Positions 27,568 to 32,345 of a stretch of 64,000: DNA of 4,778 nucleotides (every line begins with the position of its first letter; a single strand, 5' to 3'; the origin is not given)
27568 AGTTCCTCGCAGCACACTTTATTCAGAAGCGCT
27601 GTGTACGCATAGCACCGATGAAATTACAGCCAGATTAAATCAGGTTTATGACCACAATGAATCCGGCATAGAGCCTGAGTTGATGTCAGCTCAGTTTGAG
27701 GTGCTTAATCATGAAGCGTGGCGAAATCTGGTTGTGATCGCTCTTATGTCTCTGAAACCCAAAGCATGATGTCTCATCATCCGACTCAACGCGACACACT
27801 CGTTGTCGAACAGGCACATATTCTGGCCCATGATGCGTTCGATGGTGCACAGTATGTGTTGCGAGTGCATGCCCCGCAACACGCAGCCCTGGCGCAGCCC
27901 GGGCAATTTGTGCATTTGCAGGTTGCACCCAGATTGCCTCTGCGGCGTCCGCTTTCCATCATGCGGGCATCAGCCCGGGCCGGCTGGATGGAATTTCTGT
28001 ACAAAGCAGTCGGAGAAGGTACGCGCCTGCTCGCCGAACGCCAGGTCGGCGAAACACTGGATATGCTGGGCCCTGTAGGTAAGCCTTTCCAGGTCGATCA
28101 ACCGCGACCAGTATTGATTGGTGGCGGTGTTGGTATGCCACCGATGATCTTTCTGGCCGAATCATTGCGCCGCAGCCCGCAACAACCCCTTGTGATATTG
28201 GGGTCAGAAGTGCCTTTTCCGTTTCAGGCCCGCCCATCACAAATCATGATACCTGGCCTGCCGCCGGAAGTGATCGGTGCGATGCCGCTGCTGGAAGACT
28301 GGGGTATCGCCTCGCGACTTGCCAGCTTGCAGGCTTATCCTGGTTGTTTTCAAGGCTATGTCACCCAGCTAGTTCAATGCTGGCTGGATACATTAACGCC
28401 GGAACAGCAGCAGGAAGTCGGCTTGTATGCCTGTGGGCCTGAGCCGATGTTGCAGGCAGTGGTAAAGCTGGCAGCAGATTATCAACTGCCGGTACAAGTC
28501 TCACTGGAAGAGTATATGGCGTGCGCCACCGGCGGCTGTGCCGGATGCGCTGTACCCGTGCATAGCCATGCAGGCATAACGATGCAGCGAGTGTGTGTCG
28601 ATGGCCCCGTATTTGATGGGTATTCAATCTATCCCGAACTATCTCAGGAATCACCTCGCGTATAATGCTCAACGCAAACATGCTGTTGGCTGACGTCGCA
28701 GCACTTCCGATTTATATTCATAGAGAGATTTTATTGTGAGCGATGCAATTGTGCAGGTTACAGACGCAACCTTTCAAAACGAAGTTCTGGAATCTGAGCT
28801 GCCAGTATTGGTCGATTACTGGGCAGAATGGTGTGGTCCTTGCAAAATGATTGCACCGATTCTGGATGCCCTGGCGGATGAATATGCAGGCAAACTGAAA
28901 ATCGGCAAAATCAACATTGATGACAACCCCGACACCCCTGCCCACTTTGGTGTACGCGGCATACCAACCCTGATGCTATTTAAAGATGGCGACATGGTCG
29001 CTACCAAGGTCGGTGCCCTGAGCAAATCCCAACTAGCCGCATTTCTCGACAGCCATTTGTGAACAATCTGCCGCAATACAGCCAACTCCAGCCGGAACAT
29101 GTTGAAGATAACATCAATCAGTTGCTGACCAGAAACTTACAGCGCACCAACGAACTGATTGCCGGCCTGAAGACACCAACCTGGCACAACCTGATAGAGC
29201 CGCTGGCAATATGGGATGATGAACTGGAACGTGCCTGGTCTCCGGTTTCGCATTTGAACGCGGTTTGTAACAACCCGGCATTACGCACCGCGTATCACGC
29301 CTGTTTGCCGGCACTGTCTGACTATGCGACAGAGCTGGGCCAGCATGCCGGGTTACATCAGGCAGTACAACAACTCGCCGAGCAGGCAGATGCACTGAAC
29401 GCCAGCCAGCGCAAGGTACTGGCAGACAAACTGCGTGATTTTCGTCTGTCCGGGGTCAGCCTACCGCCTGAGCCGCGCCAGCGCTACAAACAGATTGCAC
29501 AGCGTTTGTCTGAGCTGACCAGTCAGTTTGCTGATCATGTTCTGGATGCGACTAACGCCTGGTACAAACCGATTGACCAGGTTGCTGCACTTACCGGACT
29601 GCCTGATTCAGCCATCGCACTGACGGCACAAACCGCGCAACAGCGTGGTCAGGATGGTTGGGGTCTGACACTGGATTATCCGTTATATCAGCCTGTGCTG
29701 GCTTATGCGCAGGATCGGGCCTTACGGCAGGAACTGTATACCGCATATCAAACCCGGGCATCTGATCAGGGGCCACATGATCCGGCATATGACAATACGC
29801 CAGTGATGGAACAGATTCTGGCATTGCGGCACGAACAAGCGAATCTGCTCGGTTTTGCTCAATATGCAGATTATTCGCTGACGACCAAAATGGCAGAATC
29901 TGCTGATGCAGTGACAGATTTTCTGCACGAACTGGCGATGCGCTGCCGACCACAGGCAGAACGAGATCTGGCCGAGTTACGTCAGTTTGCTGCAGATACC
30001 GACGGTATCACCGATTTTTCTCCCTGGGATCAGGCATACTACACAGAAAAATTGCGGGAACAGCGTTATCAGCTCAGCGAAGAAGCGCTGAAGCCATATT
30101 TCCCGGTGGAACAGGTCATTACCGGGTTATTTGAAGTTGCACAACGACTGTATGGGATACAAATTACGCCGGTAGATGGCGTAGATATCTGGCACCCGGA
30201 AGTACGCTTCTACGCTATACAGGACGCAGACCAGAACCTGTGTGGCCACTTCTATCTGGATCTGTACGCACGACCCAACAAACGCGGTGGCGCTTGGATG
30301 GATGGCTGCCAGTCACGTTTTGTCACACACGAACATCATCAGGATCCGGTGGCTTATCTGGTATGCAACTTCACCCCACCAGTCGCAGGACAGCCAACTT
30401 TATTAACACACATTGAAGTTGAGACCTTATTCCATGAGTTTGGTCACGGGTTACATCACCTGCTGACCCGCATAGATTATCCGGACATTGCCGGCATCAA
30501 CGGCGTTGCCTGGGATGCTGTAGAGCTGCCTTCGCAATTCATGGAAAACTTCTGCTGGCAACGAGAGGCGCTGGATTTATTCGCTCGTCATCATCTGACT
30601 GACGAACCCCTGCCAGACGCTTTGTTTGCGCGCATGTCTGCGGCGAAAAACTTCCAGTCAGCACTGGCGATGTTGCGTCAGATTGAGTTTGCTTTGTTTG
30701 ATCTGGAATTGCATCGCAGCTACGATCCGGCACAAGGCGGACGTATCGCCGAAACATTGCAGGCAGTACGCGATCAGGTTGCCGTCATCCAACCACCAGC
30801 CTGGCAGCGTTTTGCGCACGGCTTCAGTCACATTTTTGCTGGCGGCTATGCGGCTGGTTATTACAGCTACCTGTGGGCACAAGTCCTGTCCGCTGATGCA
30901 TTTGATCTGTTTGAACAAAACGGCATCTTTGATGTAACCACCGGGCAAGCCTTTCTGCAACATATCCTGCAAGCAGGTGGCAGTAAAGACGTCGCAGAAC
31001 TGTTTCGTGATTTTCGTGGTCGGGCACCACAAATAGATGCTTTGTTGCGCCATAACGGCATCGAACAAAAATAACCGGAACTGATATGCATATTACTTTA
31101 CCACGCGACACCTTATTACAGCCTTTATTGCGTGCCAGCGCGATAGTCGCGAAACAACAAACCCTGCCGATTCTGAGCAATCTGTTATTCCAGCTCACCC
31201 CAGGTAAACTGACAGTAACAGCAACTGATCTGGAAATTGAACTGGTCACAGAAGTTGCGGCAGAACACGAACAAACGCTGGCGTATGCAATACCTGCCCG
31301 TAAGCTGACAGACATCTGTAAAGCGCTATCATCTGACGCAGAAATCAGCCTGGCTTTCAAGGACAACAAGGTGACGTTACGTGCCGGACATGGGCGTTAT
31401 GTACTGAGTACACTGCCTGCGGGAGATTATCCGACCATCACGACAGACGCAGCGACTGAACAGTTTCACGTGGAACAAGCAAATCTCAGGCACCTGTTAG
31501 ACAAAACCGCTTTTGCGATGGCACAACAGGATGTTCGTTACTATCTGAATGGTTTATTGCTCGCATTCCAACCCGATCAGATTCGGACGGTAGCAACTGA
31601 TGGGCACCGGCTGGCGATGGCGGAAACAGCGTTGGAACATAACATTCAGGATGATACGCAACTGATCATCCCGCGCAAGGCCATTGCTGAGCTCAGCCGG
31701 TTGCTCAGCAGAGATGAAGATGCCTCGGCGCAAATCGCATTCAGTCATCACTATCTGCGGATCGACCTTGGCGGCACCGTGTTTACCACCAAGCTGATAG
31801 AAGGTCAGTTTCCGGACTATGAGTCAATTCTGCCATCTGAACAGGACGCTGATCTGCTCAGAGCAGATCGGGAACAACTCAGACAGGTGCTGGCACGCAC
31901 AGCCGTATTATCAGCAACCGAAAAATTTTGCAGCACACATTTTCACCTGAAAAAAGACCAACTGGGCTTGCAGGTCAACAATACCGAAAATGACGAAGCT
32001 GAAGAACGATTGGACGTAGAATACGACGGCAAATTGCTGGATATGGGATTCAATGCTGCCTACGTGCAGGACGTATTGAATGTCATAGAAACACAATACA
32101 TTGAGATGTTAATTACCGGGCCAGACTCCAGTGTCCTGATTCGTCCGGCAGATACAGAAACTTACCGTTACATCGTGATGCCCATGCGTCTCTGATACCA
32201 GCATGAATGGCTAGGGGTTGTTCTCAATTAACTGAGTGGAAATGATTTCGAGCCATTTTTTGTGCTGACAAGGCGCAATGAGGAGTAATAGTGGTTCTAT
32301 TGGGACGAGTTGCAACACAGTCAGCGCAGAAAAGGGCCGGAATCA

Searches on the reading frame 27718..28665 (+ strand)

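Call 32: search_protein_families(library=pfam, proteins=[window:27718-28665:+], max_evalue=0.001)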
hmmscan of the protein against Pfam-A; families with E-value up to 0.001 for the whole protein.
window:27718-28665:+ (315 aa): 2 families
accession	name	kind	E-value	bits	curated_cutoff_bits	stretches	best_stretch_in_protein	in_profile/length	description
PF10418.14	DHODB_Fe-S_bind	-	2.3e-14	53.2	23.9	1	264-302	1-38/41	Iron-sulfur cluster binding domain of dihydroorotate dehydrogenase B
PF00970.30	FAD_binding_6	-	1.3e-05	25.9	21.1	1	42-122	13-96/99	Oxidoreductase FAD-binding domain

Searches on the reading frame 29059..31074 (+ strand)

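Call 50: search_protein_families(library=pfam, proteins=[window:29059-31074:+], max_evalue=0.0001)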
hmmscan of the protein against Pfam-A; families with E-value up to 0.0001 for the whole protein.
window:29059-31074:+ (671 aa): 2 families
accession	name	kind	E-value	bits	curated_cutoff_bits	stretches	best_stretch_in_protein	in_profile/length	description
PF01432.26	Peptidase_M3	-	7.3e-154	513.9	27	1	213-667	1-456/457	Peptidase family M3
PF19310.4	TOP_N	-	2.1e-20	73.2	27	1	20-138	2-121/123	Neurolysin/Thimet oligopeptidase, N-terminal domain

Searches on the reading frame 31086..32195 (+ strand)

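Call 50: search_protein_families(library=pfam, proteins=[window:31086-32195:+], max_evalue=0.0001)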
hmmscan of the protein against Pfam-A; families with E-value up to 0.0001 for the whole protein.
window:31086-32195:+ (369 aa): 3 families
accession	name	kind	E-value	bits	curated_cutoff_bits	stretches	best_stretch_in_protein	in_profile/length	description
PF02767.21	DNA_pol3_beta_2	-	9.6e-43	145.6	27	2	129-244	2-116/116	DNA polymerase III beta subunit, central domain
PF00712.24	DNA_pol3_beta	-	3e-32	111.7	24.4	1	1-118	1-119/120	DNA polymerase III beta subunit, N-terminal domain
PF02768.20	DNA_pol3_beta_3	-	4.5e-30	104.4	27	1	247-368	2-121/121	DNA polymerase III beta subunit, C-terminal domain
